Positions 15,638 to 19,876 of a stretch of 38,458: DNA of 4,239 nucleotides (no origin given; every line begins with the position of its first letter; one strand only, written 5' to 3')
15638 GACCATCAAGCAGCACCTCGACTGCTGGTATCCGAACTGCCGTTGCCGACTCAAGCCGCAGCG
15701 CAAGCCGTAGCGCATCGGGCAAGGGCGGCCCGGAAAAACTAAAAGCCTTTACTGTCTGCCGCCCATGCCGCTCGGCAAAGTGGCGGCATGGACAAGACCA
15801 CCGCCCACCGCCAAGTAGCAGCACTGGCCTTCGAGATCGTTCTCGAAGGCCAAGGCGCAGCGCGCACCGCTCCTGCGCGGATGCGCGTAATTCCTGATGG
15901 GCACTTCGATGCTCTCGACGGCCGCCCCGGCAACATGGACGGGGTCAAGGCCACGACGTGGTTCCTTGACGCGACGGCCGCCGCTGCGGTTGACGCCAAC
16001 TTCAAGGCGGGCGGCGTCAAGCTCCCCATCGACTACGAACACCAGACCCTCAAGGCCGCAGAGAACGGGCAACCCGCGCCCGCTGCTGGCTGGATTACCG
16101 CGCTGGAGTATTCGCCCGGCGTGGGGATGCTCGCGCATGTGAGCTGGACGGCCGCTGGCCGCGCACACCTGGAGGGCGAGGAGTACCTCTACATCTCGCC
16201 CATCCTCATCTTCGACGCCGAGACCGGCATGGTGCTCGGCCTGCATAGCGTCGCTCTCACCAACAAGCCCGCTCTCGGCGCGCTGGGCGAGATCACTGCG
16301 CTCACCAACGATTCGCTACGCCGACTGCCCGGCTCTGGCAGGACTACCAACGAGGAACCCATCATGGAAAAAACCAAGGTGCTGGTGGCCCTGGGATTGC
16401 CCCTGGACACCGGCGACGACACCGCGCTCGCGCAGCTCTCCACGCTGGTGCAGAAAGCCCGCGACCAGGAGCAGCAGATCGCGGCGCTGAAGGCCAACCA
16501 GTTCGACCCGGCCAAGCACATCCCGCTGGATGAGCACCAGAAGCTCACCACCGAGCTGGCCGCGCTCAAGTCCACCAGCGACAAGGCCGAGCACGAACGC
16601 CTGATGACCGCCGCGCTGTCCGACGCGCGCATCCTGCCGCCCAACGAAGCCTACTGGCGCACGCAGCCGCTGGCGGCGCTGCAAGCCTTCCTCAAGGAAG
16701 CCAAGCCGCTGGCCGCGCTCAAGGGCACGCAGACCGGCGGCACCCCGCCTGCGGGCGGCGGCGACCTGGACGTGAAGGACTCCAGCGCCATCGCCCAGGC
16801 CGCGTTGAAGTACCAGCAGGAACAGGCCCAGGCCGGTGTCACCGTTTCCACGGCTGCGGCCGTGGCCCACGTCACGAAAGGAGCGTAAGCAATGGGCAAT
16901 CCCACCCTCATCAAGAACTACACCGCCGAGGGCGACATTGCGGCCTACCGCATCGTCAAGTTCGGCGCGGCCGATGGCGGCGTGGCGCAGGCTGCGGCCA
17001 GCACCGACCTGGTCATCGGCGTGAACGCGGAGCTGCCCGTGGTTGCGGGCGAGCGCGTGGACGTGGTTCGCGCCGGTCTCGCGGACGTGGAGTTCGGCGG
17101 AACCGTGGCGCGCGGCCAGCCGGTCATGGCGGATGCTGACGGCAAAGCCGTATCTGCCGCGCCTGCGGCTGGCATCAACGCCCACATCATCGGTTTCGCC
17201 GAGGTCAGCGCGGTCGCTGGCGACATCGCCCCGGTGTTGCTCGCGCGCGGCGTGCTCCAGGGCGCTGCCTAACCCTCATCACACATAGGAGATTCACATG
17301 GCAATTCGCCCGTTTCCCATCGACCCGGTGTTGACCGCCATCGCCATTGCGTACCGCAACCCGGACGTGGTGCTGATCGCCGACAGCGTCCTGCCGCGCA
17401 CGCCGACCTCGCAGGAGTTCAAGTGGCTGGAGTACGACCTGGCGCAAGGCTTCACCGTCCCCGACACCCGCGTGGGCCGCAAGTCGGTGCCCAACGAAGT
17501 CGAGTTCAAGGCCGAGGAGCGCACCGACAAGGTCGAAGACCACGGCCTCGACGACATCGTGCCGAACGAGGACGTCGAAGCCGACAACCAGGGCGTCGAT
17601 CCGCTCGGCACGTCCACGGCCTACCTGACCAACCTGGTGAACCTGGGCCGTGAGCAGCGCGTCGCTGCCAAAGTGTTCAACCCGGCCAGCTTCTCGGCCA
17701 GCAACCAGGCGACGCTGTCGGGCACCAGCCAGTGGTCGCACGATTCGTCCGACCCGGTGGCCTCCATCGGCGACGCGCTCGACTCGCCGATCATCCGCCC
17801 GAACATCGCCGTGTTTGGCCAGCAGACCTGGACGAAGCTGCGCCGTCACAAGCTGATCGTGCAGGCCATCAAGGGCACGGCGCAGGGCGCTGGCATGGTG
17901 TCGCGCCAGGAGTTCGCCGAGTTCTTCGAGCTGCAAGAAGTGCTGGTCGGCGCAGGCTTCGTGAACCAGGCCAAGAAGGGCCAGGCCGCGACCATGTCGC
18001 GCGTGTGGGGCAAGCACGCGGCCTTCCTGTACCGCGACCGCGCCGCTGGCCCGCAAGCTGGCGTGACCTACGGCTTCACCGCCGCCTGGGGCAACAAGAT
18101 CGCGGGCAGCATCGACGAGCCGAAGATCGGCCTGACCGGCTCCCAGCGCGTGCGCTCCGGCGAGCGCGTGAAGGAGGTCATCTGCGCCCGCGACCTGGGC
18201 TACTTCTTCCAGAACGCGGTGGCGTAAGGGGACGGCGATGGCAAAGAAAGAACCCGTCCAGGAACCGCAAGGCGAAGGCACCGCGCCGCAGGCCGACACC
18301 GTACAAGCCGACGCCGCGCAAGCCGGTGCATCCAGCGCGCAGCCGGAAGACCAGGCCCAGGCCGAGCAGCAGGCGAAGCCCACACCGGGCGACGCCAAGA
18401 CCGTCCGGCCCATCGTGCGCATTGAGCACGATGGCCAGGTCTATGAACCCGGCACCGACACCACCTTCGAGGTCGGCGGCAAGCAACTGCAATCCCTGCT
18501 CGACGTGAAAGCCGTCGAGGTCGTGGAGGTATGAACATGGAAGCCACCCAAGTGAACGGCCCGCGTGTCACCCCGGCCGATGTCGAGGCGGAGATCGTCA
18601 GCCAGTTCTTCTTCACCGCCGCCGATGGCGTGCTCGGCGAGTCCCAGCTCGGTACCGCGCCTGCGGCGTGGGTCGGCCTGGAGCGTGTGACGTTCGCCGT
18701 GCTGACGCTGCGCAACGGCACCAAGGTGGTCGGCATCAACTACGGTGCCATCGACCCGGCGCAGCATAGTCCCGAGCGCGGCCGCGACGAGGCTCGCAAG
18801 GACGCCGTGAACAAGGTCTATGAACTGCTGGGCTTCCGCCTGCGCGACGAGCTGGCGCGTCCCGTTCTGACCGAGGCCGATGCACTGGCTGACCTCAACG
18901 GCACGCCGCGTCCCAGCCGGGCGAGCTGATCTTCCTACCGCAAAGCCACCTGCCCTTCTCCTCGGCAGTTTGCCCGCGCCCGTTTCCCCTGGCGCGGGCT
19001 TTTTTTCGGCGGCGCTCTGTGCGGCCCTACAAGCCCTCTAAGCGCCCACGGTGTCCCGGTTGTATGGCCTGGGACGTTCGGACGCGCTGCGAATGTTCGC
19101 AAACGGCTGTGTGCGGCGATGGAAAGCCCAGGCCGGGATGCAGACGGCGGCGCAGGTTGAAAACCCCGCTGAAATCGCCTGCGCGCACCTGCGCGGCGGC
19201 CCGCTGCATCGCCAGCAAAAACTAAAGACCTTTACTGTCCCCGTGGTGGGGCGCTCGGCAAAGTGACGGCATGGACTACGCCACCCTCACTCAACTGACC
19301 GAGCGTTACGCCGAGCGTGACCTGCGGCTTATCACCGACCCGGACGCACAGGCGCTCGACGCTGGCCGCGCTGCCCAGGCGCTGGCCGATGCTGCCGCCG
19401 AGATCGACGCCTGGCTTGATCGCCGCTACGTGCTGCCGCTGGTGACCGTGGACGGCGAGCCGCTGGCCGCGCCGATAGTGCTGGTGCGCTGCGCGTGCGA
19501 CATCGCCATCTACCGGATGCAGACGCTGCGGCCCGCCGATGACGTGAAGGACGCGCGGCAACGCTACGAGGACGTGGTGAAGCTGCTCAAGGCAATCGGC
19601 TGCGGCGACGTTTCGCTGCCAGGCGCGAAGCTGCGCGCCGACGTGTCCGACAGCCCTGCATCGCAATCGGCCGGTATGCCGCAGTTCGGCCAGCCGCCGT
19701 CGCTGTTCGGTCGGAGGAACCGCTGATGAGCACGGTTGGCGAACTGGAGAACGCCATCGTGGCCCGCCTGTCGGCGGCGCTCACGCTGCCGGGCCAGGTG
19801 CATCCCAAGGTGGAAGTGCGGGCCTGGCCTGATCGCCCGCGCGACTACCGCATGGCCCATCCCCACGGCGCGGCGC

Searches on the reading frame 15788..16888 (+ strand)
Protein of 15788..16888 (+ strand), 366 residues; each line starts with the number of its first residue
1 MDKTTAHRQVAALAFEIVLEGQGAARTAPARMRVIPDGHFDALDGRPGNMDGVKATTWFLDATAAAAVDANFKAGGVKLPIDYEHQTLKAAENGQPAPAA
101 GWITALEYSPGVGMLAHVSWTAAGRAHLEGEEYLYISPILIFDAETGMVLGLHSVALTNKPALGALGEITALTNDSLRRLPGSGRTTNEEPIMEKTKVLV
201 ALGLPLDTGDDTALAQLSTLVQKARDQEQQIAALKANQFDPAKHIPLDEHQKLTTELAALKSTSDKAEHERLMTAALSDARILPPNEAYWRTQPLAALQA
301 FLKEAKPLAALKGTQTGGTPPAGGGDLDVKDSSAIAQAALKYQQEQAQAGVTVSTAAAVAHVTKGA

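Call 10: search_protein_families(library=pfam, proteins=[window:15788-16888:+], max_evalue=0.01)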
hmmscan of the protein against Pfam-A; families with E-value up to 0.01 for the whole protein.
window:15788-16888:+ (366 aa): 1 family
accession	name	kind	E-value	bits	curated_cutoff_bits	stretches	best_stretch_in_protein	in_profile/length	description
PF10123.14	Mu-like_Pro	-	1e-73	249.2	25.2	1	33-327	2-305/330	Mu-like prophage I protein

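Call 11: search_dna_similar(query=window:15788-16888:+, collection=phages, mode=protein, max_rows=30)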
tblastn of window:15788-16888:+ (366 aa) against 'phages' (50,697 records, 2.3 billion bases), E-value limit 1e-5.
Records with a match: 310; places in all: 310; records where one place covers at least 80% of the query: 241.
Best place of each record, by identity: <60% 310.
By first word of the organism name: Pseudomonas 146; Ralstonia 96; Vibrio 12; Bacteriophage 8; Escherichia 6; Yersinia 5; Rhodovulum 4; Klebsiella 3; Pseudoalteromonas 2; Mannheimia 2; and 18 more.
By host as written in the record: Ralstonia solanacearum 69; Pseudomonas aeruginosa 52; - 41; Pseudomonas aeruginosa PA14 32; Vibrio sp. 9; Ralstonia solanacearum Race 3, Biovar 1 6; Yersinia pestis EV76-CN 4; Escherichia coli 3; and 73 more.
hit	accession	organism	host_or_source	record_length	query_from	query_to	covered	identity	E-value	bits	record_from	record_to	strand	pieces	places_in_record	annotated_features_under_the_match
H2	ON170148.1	Ralstonia phage YO088_1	Ralstonia solanacearum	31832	10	311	83%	39.0%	1e-38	152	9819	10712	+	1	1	record has no annotation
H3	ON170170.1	Ralstonia phage YO098_1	Ralstonia solanacearum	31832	10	311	83%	39.0%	1e-38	152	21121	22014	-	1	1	record has no annotation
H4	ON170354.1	Ralstonia phage YO381_1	Ralstonia solanacearum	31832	10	311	83%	39.0%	1e-38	152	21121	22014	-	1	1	record has no annotation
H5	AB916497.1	Ralstonia phage RS138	Ralstonia solanacearum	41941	10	311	83%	35.9%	2e-30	129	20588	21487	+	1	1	Mu-like prophage I protein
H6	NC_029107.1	Ralstonia phage RS138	Ralstonia solanacearum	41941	10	311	83%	35.9%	2e-30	129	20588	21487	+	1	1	head maturation protease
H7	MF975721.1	Pseudomonas phage VW-6B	Pseudomonas fluorescens W-6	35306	10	311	83%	35.1%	1e-34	140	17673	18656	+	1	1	hypothetical protein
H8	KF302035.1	Pseudoalteromonas phage HS6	Pseudoalteromonas sp. str. H100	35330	10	311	83%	35.1%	5e-37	147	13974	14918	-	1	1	record has no annotation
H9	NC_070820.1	Pseudoalteromonas phage HS6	Pseudoalteromonas sp. str. H100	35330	10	311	83%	35.1%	5e-37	147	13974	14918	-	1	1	phage protease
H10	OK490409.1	Klebsiella phage Kp4852-3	Klebsiella pneumoniae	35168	10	311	83%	34.5%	3e-31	130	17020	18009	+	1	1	record has no annotation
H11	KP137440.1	Mannheimia phage vB_MhM_3927AP2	Mannheimia haemolytica 3927A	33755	12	311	82%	33.5%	1e-34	140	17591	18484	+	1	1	hypothetical protein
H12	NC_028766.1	Mannheimia phage vB_MhM_3927AP2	Mannheimia haemolytica 3927A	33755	12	311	82%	33.5%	1e-34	140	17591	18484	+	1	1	head maturation protease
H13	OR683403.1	Pseudomonas phage Gregale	Pseudomonas aeruginosa F002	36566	1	311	85%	32.1%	3e-27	119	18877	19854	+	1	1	protease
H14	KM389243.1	Pseudomonas phage F_TK1932sp/Pa1651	-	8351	1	311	85%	32.1%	7e-27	117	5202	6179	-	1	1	record has no annotation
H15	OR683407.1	Pseudomonas phage Meltemi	Pseudomonas aeruginosa LRJ32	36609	1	311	85%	32.1%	8e-27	117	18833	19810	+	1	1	protease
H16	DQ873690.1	Pseudomonas phage MP22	Pseudomonas aeruignosa PA14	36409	1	311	85%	32.1%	8e-27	117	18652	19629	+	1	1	orf33: protease (I) and scaffold (Z) proteins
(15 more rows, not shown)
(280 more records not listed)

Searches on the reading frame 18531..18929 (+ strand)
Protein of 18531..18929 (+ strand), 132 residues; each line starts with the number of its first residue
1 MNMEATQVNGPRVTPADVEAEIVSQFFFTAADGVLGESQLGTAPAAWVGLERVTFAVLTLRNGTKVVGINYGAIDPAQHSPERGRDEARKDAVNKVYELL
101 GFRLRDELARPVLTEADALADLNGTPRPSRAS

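Call 56: search_protein_families(library=pfam, proteins=[window:18531-18929:+], max_evalue=0.01)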
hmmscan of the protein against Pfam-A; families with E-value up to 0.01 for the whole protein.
window:18531-18929:+ (132 aa): 1 family
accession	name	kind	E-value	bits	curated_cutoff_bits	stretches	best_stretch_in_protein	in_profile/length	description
PF13876.11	Phage_gp49_66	-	1.3e-19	70.9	27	1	13-107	1-81/82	Phage protein (N4 Gp49/phage Sf6 gene 66) family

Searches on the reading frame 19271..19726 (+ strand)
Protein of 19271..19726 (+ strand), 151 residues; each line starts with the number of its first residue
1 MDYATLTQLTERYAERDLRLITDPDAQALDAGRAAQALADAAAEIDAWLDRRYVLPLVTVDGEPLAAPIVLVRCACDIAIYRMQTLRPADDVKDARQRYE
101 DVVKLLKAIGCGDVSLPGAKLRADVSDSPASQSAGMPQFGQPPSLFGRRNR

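Call 10: search_protein_families(library=pfam, proteins=[window:19271-19726:+], max_evalue=0.01)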
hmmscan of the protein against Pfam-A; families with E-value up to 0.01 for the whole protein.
window:19271-19726:+ (151 aa): 1 family
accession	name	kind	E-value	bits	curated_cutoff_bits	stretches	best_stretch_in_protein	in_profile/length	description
PF07030.17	Phage_Mu_Gp36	-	2e-25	89.8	24.7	1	3-128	1-117/124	Bacteriophage Mu, Gp36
